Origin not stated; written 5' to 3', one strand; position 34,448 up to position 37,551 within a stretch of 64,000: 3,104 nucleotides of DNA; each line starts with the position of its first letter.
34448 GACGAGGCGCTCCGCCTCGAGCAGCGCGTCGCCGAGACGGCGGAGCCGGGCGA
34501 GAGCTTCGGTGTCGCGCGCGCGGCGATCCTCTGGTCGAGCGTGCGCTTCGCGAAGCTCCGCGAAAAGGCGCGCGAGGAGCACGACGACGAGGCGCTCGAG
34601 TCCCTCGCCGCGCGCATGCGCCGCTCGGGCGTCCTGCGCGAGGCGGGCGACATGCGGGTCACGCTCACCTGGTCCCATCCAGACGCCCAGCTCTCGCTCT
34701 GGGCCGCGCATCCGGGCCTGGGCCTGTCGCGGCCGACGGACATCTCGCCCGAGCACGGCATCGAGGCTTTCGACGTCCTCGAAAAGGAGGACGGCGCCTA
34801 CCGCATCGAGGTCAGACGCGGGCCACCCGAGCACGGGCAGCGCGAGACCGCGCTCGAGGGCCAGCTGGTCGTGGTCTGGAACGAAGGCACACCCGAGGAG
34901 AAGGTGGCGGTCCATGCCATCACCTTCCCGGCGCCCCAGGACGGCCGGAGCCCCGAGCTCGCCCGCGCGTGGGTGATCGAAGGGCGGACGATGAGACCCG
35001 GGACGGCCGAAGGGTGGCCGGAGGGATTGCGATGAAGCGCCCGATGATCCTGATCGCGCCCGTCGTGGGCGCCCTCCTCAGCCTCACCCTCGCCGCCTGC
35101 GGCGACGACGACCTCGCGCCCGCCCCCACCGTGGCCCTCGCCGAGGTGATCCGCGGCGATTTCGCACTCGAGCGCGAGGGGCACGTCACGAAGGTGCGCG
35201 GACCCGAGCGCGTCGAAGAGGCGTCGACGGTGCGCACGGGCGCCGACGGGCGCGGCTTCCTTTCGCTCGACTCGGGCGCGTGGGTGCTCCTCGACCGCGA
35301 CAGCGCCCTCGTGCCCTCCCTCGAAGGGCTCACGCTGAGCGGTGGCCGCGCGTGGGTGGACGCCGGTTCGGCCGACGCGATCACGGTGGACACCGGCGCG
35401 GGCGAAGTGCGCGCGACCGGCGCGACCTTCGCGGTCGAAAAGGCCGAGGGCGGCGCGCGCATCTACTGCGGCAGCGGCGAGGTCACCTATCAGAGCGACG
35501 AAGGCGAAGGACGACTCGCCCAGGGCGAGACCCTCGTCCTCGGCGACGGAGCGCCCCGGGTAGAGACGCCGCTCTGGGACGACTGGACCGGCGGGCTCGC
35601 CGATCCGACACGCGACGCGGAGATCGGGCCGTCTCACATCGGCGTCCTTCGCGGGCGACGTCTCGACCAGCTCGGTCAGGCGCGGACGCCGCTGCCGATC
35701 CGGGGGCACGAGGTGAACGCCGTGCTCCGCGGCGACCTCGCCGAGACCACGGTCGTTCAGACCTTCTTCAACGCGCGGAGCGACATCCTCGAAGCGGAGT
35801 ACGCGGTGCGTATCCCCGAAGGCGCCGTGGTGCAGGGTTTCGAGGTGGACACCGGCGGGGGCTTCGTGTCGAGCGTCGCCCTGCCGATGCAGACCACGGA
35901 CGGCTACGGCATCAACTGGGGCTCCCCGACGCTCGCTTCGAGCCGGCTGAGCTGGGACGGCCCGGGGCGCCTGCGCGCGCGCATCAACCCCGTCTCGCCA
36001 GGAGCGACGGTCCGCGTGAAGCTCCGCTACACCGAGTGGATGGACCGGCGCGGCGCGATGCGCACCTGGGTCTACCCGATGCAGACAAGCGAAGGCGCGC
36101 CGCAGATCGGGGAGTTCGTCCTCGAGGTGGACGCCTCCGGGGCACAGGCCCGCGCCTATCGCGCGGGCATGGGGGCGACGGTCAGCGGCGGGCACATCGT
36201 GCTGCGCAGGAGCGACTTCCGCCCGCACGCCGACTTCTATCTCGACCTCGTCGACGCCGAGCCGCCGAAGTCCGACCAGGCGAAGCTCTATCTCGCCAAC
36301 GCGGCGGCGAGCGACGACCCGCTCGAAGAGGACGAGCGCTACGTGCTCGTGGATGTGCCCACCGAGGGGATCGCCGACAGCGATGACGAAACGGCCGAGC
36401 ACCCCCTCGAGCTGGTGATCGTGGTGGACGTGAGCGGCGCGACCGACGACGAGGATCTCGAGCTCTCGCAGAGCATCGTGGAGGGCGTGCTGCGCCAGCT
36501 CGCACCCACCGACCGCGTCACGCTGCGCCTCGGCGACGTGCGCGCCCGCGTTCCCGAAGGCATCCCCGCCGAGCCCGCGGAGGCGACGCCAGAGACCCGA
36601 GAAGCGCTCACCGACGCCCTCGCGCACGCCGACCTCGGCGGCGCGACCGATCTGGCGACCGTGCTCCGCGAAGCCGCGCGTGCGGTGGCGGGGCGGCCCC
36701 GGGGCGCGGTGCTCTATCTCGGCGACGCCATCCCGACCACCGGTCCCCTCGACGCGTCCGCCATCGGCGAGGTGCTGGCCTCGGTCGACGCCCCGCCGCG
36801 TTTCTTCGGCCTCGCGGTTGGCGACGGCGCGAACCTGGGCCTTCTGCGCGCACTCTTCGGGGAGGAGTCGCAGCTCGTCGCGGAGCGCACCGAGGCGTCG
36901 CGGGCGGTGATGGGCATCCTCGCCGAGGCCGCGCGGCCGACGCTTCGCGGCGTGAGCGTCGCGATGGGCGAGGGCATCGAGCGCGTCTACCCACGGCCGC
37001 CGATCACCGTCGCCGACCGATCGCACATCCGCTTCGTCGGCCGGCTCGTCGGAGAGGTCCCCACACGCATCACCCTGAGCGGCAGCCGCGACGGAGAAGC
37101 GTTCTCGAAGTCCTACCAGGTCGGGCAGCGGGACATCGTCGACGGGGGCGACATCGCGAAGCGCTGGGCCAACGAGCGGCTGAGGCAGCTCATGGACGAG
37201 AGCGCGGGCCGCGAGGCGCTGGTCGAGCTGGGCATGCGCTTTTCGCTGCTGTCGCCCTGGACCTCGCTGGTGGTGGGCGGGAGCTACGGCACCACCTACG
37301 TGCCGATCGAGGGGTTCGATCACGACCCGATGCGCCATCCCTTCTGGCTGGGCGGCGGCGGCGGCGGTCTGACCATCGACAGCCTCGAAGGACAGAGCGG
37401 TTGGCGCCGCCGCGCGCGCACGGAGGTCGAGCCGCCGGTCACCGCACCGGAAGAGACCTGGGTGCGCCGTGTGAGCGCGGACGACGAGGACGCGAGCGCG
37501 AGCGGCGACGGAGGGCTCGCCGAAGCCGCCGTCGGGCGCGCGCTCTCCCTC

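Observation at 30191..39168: Tandem pair of paralogous giant lipoproteins with FecR-like / VIT / vWA / TonB_C-like / TPR architecture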

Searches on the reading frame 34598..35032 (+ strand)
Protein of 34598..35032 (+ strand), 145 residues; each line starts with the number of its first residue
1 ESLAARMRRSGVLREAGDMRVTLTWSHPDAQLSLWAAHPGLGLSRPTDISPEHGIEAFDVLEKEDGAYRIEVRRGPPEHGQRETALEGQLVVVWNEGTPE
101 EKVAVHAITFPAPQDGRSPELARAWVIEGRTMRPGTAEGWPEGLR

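Call 59: search_protein_families(library=pfam, proteins=[window:34598-35032:+], max_evalue=10)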
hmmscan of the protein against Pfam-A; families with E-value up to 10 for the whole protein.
window:34598-35032:+ (145 aa): 0 families

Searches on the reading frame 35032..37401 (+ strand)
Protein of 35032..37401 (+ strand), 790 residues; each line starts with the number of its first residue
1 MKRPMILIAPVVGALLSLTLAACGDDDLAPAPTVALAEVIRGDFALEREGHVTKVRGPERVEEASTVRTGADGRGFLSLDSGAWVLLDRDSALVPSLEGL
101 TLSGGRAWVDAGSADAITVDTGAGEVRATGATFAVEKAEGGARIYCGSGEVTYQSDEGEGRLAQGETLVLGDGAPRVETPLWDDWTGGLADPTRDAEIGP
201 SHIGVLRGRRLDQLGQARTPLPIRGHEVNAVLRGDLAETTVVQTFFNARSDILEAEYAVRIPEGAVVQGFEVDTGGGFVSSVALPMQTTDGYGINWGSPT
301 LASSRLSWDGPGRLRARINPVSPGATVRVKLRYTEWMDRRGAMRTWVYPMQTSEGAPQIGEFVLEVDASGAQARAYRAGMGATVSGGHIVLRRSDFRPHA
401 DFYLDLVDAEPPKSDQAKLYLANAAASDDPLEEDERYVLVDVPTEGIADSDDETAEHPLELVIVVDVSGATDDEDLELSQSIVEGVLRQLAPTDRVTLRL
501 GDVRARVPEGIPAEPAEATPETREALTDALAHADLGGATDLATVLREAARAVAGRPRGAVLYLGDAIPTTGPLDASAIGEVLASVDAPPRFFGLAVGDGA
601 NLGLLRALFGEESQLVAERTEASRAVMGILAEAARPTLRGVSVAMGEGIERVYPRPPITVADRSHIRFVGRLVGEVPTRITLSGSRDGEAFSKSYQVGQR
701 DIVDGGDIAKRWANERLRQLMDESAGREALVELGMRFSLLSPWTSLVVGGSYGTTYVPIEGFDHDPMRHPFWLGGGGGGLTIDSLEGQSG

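Call 39: predict_structure(alignment_id=A2)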
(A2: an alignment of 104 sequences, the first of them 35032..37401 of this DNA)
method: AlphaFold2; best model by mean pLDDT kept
length: 790 residues; sequences in the alignment: 104
mean_pLDDT: 92.3   pTM: 0.91
mean pLDDT of the five models: 92.3, 91.8, 91.7, 91.6, 90.0
residues with pLDDT >= 90: 662; 70-90: 81; 50-70: 37; < 50: 10
segments of 3 or more residues with pLDDT < 50: 1-7, 788-790
pLDDT, mean of each block of 10 residues (from residue 1): 46 60 70 97 96 95 97 96 96 97 98 95 97 96 96 98 97 95 90 73 95 94 98 97 98 97 96 97 95 93 96 96 98 97 96 85 98 96 97 96 97 96 76 86 88 78 95 94 95 96 94 97 97 92 97 95 95 91 92 94 92 92 94 93 96 93 95 97 94 97 95 94 91 96 97 96 91 84 65
secondary structure, 60 per line:
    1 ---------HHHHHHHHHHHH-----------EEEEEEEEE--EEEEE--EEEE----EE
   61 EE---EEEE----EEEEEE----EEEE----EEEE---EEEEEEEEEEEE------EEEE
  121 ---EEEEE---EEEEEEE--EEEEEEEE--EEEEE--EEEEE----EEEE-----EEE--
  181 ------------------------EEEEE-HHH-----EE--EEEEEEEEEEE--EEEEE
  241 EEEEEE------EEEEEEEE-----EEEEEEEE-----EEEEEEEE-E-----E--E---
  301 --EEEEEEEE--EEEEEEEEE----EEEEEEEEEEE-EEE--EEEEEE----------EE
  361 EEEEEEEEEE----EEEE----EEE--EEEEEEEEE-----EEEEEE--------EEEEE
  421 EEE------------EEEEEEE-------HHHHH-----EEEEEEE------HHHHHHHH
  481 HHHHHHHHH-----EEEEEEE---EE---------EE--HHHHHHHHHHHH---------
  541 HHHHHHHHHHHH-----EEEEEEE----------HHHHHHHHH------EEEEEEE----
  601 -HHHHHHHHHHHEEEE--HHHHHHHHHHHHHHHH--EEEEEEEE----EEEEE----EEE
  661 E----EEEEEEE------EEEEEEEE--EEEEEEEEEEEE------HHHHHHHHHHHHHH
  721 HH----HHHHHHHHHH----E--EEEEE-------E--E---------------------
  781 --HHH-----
elements in order (helices of 4 or more, strands of 3 or more residues): H10-21 E33-41 E44-48 E51-54 E59-62 E66-69 E74-79 E84-87 E92-95 E99-110 E117-120 E124-128 E132-138 E141-148 E151-155 E158-162 E167-170 E176-178 E205-209 E223-233 E236-246 E253-260 E266-273 E279-286 E303-310 E313-321 E326-336 E338-340 E343-348 E359-370 E375-378 E383-385 E388-396 E402-407 E416-423 E436-442 H450-454 E460-466 H473-489 E495-501 H520-531 H541-552 E558-564 H575-583 E590-596 H602-612 E613-616 H619-634 E637-644 E649-653 E658-661 E666-672 E679-686 E689-700 H707-722 H727-736 E744-748
